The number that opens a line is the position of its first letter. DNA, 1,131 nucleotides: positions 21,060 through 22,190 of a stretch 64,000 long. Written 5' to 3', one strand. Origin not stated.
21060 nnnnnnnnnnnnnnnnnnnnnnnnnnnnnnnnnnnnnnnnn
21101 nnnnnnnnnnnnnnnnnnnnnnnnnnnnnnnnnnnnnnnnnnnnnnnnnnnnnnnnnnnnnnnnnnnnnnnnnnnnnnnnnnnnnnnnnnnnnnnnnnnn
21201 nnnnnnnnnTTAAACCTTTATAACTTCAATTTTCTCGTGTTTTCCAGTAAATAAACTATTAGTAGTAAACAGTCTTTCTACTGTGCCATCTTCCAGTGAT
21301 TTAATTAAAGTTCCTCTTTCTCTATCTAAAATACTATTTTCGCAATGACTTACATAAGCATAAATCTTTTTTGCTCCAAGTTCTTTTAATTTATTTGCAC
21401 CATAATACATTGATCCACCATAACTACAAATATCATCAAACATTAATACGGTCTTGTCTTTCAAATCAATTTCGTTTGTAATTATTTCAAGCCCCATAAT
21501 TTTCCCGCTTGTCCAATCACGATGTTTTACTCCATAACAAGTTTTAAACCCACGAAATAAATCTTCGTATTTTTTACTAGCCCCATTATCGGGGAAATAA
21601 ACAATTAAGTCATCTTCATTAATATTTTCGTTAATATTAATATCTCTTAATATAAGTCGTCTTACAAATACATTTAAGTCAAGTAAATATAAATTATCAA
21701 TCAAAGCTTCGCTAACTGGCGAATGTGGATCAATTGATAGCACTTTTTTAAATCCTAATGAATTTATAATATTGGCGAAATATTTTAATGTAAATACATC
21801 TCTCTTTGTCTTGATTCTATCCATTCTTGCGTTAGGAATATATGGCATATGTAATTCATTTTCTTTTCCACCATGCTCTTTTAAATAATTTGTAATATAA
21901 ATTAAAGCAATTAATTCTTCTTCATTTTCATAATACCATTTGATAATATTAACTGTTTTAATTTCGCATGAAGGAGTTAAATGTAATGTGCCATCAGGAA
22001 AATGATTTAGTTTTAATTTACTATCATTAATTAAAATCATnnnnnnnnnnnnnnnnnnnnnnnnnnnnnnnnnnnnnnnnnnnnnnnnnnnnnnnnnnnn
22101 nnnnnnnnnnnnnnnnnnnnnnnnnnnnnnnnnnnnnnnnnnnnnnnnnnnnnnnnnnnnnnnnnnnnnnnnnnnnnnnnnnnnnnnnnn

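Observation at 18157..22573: Contiguous NAD+ salvage/reconstitution island: NadE, HAD phosphatase, NADAR, NadV/Namat-like, Prs/Adps-like, PncA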

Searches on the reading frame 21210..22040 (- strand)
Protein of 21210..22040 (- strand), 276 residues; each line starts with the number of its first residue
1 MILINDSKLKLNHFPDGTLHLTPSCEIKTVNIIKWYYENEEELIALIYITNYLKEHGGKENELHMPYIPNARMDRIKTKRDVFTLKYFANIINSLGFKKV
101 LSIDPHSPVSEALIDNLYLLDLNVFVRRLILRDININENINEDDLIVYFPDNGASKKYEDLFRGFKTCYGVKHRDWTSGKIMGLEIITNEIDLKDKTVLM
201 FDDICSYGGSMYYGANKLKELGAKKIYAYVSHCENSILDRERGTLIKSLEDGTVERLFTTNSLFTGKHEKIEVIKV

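Call 3: search_protein_families(library=pfam, proteins=[window:21210-22040:-], max_evalue=0.01)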
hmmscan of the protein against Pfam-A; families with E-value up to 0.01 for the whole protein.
window:21210-22040:- (276 aa): 2 families
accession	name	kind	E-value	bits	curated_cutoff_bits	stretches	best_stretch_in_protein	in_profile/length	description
PF00156.33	Pribosyltran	-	3.2e-06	27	26.3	1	171-235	61-127/158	Phosphoribosyl transferase domain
PF13793.12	Pribosyltran_N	-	1.6e-05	25.2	25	1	7-96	25-117/117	N-terminal domain of ribose phosphate pyrophosphokinase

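Call 19: search_solved_structures(query=window:21210-22040:-, max_evalue=1, show_alignments=3)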
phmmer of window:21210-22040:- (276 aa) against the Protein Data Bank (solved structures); distinct sequences matched with E-value up to 1: 32.
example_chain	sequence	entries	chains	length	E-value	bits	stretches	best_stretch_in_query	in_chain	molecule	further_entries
1dkr_A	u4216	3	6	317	1.5e-18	70.5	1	40-275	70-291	PHOSPHORIBOSYL PYROPHOSPHATE SYNTHETASE | PROTEIN (PHOSPHORIBOSYL PYROPHOSPHATE SYNTHETASE) | RIBOSE-PHOSPHATE PYROPHOSPHOKINASE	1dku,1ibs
4twb_A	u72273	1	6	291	5.3e-15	58.9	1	9-233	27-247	Ribose-phosphate pyrophosphokinase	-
1u9y_A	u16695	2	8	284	2.4e-12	50.2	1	8-237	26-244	Ribose-phosphate pyrophosphokinase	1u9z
7yk1_A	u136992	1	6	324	2.3e-11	46.9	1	40-233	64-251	Ribose-phosphate pyrophosphokinase 2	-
3dah_A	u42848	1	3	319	2.7e-11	46.7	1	12-233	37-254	Ribose-phosphate pyrophosphokinase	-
4s2u_A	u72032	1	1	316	3.2e-11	46.5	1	40-233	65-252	Ribose-phosphate pyrophosphokinase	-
7xmu_A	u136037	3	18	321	3.3e-11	46.4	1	40-233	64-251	Ribose-phosphate pyrophosphokinase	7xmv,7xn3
6asv_A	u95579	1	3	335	3.8e-11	46.3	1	40-233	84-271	Ribose-phosphate pyrophosphokinase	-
4m0u_A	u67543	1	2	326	7e-11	45.4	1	40-233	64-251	Ribose-phosphate pyrophosphokinase 1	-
8dbc_A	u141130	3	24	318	8.3e-11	45.1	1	40-233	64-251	Ribose-phosphate pyrophosphokinase 1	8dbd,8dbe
8dbf_A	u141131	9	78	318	8.3e-11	45.1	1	40-233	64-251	Ribose-phosphate pyrophosphokinase 1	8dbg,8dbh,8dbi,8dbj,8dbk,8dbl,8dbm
8dbn_A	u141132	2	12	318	8.3e-11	45.1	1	40-233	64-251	Ribose-phosphate pyrophosphokinase 1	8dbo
2h07_A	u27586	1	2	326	8.6e-11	45.1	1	40-233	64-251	Ribose-phosphate pyrophosphokinase I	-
4lzo_A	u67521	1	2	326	8.9e-11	45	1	40-233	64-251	Ribose-phosphate pyrophosphokinase 1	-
2h06_A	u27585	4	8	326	8.9e-11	45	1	40-233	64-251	Ribose-phosphate pyrophosphokinase I | Ribose-phosphate pyrophosphokinase 1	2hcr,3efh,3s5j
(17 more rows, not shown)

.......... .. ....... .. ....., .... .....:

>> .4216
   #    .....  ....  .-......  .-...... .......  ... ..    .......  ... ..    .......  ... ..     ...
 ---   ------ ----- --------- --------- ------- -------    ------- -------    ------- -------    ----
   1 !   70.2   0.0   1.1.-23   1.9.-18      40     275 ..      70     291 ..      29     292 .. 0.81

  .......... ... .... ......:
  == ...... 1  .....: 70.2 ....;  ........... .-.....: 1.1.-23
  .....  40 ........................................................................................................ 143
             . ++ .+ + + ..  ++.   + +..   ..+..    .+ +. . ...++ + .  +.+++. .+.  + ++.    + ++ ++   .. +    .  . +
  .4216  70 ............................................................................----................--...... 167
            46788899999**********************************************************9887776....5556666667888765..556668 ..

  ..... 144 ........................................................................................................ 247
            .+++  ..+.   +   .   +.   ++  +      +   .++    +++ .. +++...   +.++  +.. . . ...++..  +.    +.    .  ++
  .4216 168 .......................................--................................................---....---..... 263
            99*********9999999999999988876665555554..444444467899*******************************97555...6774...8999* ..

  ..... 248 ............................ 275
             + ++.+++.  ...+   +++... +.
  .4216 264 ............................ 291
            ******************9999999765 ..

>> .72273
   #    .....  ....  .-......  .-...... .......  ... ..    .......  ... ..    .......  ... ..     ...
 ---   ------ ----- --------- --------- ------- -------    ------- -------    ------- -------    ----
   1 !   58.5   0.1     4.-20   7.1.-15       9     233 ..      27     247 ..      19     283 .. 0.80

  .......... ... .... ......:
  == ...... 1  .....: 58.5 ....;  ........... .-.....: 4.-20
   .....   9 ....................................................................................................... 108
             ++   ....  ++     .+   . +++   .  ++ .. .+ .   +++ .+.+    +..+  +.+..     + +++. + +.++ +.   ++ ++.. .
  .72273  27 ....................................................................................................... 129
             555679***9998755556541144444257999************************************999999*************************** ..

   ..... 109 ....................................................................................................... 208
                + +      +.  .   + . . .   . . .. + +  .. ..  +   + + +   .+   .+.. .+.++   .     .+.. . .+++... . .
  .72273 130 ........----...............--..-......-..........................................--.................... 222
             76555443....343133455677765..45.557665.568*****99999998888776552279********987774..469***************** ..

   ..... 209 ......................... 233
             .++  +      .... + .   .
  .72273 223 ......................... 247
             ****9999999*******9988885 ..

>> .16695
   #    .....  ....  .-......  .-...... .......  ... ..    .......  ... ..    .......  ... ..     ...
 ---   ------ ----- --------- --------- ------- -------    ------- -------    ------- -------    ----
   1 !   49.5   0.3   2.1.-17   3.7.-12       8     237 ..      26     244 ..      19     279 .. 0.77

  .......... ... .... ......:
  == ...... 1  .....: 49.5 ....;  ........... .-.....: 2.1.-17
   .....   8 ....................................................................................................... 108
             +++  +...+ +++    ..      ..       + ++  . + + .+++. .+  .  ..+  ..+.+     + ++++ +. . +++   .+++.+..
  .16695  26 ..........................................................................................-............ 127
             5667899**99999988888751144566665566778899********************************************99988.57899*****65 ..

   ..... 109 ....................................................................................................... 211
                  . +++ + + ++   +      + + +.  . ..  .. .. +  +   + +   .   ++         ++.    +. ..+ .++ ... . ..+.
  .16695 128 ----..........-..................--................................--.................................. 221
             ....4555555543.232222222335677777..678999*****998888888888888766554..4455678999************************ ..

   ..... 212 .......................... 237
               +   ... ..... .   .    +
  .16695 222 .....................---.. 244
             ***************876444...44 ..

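Call 20: search_dna_similar(query=window:21210-22040:-, collection=phages, mode=protein, max_rows=40, max_evalue=0.001)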
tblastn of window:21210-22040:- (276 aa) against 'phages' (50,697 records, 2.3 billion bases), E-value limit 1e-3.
Records with a match: 1449; places in all: 1450; records where one place covers at least 80% of the query: 694.
Best place of each record, by identity: <60% 1449.
By first word of the organism name: Staphylococcus 197; Pseudomonas 195; Escherichia 178; Vibrio 164; Salmonella 122; Bacillus 84; Klebsiella 75; Listeria 63; Mycobacterium 45; Aeromonas 40; and 37 more.
By host as written in the record: - 200; Staphylococcus aureus 82; Pseudomonas aeruginosa 54; Listeria monocytogenes 52; Escherichia coli 48; Vibrio harveyi BAA-1116 36; Klebsiella pneumoniae 34; Escherichia coli K-12 MG1655 28; and 363 more.
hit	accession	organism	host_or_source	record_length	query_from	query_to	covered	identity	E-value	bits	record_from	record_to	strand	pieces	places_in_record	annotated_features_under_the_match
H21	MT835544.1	Bacteriophage sp.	human fecal samples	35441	3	275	99%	41.7%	3e-55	197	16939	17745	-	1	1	record has no annotation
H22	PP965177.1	Bacillus phage KoopaTroopa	Bacillus thuringiensis serovar kurstaki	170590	1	265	96%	36.7%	5e-38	147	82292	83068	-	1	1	ribose-phosphate pyrophosphokinase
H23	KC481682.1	Bacillus phage vB_BanS-Tsamsa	Bacillus anthracis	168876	1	265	96%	35.9%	1e-36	143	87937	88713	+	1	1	hypothetical protein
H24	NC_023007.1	Bacillus phage vB_BanS-Tsamsa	Bacillus anthracis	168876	1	265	96%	35.9%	1e-36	143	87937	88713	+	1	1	ribose-phosphate pyrophosphokinase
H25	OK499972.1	Bacillus phage vB_BanS_Chewbecca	Bacillus anthracis Sterne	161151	1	265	96%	35.9%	3e-35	139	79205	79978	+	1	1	ribose-phosphate pyrophosphokinase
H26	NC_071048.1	Bacillus phage vB_BanS_Chewbecca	Bacillus anthracis Sterne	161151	1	265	96%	35.9%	3e-35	139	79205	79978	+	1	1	ribose-phosphate pyrophosphokinase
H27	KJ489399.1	Bacillus phage Hakuna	-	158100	1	275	100%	34.5%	2e-33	134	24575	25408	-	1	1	ribose-phosphate pyrophosphokinase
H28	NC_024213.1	Bacillus phage Hakuna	-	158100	1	275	100%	34.5%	2e-33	134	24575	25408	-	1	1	ribose-phosphate pyrophosphokinase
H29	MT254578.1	Bacillus phage Izhevsk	Bacillus cereus VKM B-370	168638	1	265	96%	35.6%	1e-36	143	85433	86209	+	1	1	phosphoribosylpyrophosphate synthetase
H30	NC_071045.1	Bacillus phage Izhevsk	Bacillus cereus VKM B-370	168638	1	265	96%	35.6%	1e-36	143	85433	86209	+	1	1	ribose-phosphate pyrophosphokinase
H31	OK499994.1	Bacillus phage vB_BanS_Skywalker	Bacillus anthracis Sterne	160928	1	265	96%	35.6%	1e-34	137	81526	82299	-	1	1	phosphoribosylpyrophosphate synthetase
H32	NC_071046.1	Bacillus phage vB_BanS_Skywalker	Bacillus anthracis Sterne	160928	1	265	96%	35.6%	1e-34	137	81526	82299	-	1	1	ribose-phosphate pyrophosphokinase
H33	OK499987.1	Bacillus phage vB_BanS_MrDarsey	Bacillus anthracis Sterne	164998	1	265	96%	35.6%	1e-34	137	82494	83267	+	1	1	ribose-phosphate pyrophosphokinase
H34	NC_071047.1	Bacillus phage vB_BanS_MrDarsey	Bacillus anthracis Sterne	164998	1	265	96%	35.6%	1e-34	137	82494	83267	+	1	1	ribose-phosphate pyrophosphokinase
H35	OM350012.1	Bacillus phage Darren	Bacillus thuringiensis subspecies ...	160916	1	275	100%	34.1%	4e-33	133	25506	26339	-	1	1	ribose-phosphate pyrophosphokinase 1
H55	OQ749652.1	Phage Phass-1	human gut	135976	1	263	95%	35.6%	6e-39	150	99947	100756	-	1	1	ribose-phosphate pyrophosphokinase | nicotinamidase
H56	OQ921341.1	Bacillus phage SPbetaL1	Bacillus subtilis BEST7003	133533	1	269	97%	34.8%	2e-29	122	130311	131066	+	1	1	hypothetical protein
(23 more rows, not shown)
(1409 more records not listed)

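Call 22: get_annotated_region(hit=H55, flank=7000)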
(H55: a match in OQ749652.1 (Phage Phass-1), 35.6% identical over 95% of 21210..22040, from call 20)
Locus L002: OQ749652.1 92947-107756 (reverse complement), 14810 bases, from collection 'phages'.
description: Phage Phass-1, complete genome.
organism: Phage Phass-1 (NCBI taxid 3043662)
taxonomy: Viruses; Duplodnaviria; Heunggongvirae; Uroviricota; Caudoviricetes; Caudoviricetes code 15 clade
host: -; source: human gut; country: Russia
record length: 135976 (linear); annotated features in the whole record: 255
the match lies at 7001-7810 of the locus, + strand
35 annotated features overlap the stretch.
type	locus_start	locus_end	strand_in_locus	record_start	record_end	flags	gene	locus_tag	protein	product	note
CDS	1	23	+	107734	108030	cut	-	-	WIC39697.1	hypothetical protein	-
CDS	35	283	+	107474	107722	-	-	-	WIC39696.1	hypothetical protein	-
tRNA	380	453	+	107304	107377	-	-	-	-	tRNA-Leu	-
tRNA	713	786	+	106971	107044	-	-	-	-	tRNA-Val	-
tRNA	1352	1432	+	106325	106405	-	-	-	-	tRNA-Thr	-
tRNA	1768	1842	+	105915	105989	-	-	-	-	tRNA-Glu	-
tRNA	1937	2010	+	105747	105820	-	-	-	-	tRNA-TERM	tRNA-Sup-CTA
tRNA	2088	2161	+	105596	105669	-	-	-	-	tRNA-Cys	-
CDS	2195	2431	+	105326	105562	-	-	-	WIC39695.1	hypothetical protein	-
tRNA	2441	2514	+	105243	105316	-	-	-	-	tRNA-Arg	-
tRNA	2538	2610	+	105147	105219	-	-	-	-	tRNA-Phe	-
tRNA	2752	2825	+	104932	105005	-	-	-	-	tRNA-Lys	-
tRNA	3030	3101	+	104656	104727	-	-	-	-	tRNA-His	-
tRNA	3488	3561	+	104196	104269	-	-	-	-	tRNA-Arg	-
CDS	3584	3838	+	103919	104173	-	-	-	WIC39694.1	hypothetical protein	-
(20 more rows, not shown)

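Call 23: get_annotated_region(hit=H56, flank=4000)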
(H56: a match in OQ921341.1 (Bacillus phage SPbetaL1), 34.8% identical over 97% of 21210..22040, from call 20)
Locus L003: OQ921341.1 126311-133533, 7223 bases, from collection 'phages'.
description: Bacillus phage SPbetaL1, complete genome.
organism: Bacillus phage SPbetaL1 (NCBI taxid 3053435)
taxonomy: Viruses; Duplodnaviria; Heunggongvirae; Uroviricota; Caudoviricetes; Spbetavirus
host: Bacillus subtilis BEST7003; source: soil; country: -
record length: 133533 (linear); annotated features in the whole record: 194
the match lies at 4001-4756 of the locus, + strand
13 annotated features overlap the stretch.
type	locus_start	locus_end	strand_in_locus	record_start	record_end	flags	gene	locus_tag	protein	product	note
CDS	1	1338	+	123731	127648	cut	-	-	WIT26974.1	hypothetical protein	182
CDS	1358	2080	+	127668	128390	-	-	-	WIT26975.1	hypothetical protein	183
CDS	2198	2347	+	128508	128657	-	-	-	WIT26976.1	hypothetical protein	184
CDS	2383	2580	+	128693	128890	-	-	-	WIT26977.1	hypothetical protein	185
CDS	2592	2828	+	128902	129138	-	-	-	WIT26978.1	hypothetical protein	186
CDS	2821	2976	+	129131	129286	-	-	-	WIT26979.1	hypothetical protein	187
CDS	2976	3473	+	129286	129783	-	-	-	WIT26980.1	hypothetical protein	188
CDS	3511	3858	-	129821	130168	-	-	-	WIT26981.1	hypothetical protein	189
CDS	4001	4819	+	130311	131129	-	-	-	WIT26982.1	hypothetical protein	190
CDS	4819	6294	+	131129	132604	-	-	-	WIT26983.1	hypothetical protein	191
CDS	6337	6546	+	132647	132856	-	-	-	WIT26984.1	hypothetical protein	192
CDS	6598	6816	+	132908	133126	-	-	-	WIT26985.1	hypothetical protein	193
CDS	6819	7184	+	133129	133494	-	-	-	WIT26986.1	hypothetical protein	194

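Call 24: get_annotated_region(hit=H21, flank=8000)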
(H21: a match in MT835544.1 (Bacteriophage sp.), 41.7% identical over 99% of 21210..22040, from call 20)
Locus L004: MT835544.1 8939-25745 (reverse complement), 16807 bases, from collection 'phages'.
description: UNVERIFIED: Bacteriophage sp. clone scaffold_140 genomic sequence.
organism: Bacteriophage sp. (NCBI taxid 38018)
taxonomy: Viruses
host: -; source: human fecal samples; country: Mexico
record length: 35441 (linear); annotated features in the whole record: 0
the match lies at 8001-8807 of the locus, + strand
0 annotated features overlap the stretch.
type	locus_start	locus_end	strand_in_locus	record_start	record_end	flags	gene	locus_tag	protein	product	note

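Call 26: search_protein_families(library=pfam, proteins=[L002:5536-5922:+, L002:5939-6220:+, L002:6459-7004:+, L002:7001-7966:+, L002:7963-9561:+, L002:9555-9974:+, L002:9974-10897:+, L002:11147-11491:+, L003:4001-4819:+, L003:4819-6294:+], max_evalue=0.01)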
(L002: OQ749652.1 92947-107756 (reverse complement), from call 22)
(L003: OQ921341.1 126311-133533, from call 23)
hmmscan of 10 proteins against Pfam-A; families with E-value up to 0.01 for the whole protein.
L002:5536-5922:+ (128 aa): 0 families

L002:5939-6220:+ (93 aa): 0 families

L002:6459-7004:+ (181 aa): 1 family
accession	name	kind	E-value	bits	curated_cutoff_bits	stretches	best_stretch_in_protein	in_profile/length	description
PF00857.26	Isochorismatase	-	1.4e-23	84.3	27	1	3-179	2-170/175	Isochorismatase domain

L002:7001-7966:+ (321 aa): 1 family
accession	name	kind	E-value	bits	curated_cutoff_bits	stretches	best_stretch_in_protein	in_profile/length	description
PF00156.33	Pribosyltran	-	1.5e-06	28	26.3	1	177-245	56-122/158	Phosphoribosyl transferase domain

L002:7963-9561:+ (532 aa): 1 family
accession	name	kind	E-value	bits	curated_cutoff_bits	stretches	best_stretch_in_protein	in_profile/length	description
PF04095.22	NAPRTase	-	5.7e-25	88.9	20.8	1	185-467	3-221/239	Nicotinate phosphoribosyltransferase (NAPRTase) family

L002:9555-9974:+ (139 aa): 0 families

L002:9974-10897:+ (307 aa): 1 family
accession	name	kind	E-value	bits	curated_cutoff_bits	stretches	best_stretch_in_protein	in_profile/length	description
PF02540.23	NAD_synthase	-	7e-45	153.5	21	1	10-238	3-239/242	NAD synthase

L002:11147-11491:+ (114 aa): 0 families

L003:4001-4819:+ (272 aa): 3 families
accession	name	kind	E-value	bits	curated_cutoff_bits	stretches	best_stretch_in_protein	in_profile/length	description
PF14572.12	Pribosyl_synth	-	6e-08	33.3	27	1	172-247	73-146/184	Phosphoribosyl synthetase-associated domain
PF13793.12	Pribosyltran_N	-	0.0024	18.1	25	1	10-92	28-117/117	N-terminal domain of ribose phosphate pyrophosphokinase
PF00156.33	Pribosyltran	-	0.0028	17.4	26.3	1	186-225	89-128/158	Phosphoribosyl transferase domain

L003:4819-6294:+ (491 aa): 2 families
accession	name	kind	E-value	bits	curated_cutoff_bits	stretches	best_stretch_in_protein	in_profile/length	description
PF04095.22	NAPRTase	-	1.7e-44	152.8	20.8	1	184-443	1-222/239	Nicotinate phosphoribosyltransferase (NAPRTase) family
PF18127.6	NAMPT_N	-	2.3e-09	37.9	25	1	10-74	4-67/98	Nicotinamide phosphoribosyltransferase, N-terminal domain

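Call 41: search_protein_families(library=ncbifam, proteins=[window:21210-22040:-], max_evalue=0.01)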
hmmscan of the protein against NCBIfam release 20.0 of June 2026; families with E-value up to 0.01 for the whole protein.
window:21210-22040:- (276 aa): 11 families
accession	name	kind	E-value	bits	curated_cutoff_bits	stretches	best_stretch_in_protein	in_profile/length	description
TIGR01251.1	ribP_PPkin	subfamily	1.8e-31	109.2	113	1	8-275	26-286/309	ribose-phosphate diphosphokinase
NF002095.0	PRK00934.1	equivalog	9.5e-25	87.3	296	1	9-265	27-269/287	ribose-phosphate diphosphokinase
NF002320.0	PRK01259.1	subfamily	8.7e-23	81.2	297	1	6-272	30-286/316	ribose-phosphate diphosphokinase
NF005537.0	PRK07199.1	subfamily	1.7e-17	63.5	322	1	7-233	27-249/301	ribose-phosphate diphosphokinase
NF005299.0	PRK06827.1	subfamily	3.5e-17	62.2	327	1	63-265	128-332/383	phosphoribosylpyrophosphate synthetase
NF002618.0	PRK02269.1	equivalog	1.2e-16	61.2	460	1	12-273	35-289/321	ribose-phosphate diphosphokinase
NF002758.0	PRK02812.1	equivalog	9.5e-16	57.8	518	1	41-274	83-303/330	ribose-phosphate pyrophosphokinase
NF001815.0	PRK00553.1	equivalog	9.4e-14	51.3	484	1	5-275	32-296/332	ribose-phosphate pyrophosphokinase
NF003428.0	PRK04923.1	equivalog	1e-12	47.8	536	1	39-234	66-256/319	ribose-phosphate diphosphokinase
NF002686.0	PRK02458.1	equivalog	5.9e-12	45.7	506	1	30-264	59-281/323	ribose-phosphate diphosphokinase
NF002844.0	PRK03092.1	equivalog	2.4e-10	40.2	438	1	48-274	80-296/326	ribose-phosphate diphosphokinase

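Call 42: find_related_loci(query=L003:4819-6294:+, collection=viral_contigs, flank=7000)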
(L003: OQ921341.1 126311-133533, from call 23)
Query L003:4819-6294:+ (491 aa) in viral_contigs; peptide patterns used: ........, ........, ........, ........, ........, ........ (x = any residue, [..] = any of these).
64 stretches matched a pattern; 52 encode a relative of the query (tblastn E <= 1e-3); 52 distinct loci.
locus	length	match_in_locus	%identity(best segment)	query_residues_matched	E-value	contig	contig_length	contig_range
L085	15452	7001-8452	65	7-487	0e+0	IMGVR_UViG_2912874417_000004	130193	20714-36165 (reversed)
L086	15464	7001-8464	65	7-491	0e+0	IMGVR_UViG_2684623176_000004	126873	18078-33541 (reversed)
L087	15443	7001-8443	65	9-490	0e+0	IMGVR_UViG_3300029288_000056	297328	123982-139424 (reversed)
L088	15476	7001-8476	63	7-489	0e+0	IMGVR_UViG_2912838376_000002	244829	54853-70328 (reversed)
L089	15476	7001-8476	62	7-491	0e+0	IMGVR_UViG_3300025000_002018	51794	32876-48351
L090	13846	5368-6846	61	9-490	0e+0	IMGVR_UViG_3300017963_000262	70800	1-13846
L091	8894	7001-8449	60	8-489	0e+0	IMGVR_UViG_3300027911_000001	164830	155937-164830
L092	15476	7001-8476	59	6-490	0e+0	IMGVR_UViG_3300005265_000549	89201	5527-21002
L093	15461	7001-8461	58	9-489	0e+0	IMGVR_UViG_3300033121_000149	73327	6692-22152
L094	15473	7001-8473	60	8-489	0e+0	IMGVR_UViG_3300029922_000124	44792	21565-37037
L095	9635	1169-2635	59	1-489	0e+0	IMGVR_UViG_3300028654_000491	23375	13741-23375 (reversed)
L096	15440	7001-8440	60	11-486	0e+0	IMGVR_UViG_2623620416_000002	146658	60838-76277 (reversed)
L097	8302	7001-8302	65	8-436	0e+0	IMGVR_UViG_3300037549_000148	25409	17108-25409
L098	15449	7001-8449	58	8-486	0e+0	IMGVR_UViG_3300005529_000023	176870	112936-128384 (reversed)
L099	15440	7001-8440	60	11-486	0e+0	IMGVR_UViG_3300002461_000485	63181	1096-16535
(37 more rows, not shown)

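Call 43: find_related_loci(query=L004:9713-11191:+, collection=viral_contigs, flank=7000)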
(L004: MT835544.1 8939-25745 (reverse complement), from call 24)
Query L004:9713-11191:+ (492 aa) in viral_contigs; peptide patterns used: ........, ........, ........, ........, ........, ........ (x = any residue, [..] = any of these).
292 stretches matched a pattern; 291 encode a relative of the query (tblastn E <= 1e-3); the best 80 are kept; 80 distinct loci.
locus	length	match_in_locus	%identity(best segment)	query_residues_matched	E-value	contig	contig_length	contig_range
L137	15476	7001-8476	99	1-492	0e+0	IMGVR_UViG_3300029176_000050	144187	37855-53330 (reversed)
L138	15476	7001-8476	98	1-492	0e+0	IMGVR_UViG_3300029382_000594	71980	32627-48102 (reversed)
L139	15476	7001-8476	98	1-492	0e+0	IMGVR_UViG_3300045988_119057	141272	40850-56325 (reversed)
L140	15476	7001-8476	98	1-492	0e+0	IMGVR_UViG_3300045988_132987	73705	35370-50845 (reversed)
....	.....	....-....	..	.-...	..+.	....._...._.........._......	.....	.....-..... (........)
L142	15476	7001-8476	98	1-492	0e+0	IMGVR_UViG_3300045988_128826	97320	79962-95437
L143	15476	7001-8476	98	1-492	0e+0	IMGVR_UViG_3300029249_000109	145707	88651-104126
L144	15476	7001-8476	98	1-492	0e+0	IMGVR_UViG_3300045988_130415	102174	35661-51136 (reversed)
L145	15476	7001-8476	97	1-492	0e+0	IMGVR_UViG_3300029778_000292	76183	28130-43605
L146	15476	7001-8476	97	1-492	0e+0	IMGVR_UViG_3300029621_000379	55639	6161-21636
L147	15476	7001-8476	98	1-492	0e+0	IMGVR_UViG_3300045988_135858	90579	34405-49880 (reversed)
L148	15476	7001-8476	97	1-492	0e+0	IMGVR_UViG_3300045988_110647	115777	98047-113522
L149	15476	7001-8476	97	1-492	0e+0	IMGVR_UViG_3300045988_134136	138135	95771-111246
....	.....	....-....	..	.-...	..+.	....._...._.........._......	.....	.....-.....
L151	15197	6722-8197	98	1-492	0e+0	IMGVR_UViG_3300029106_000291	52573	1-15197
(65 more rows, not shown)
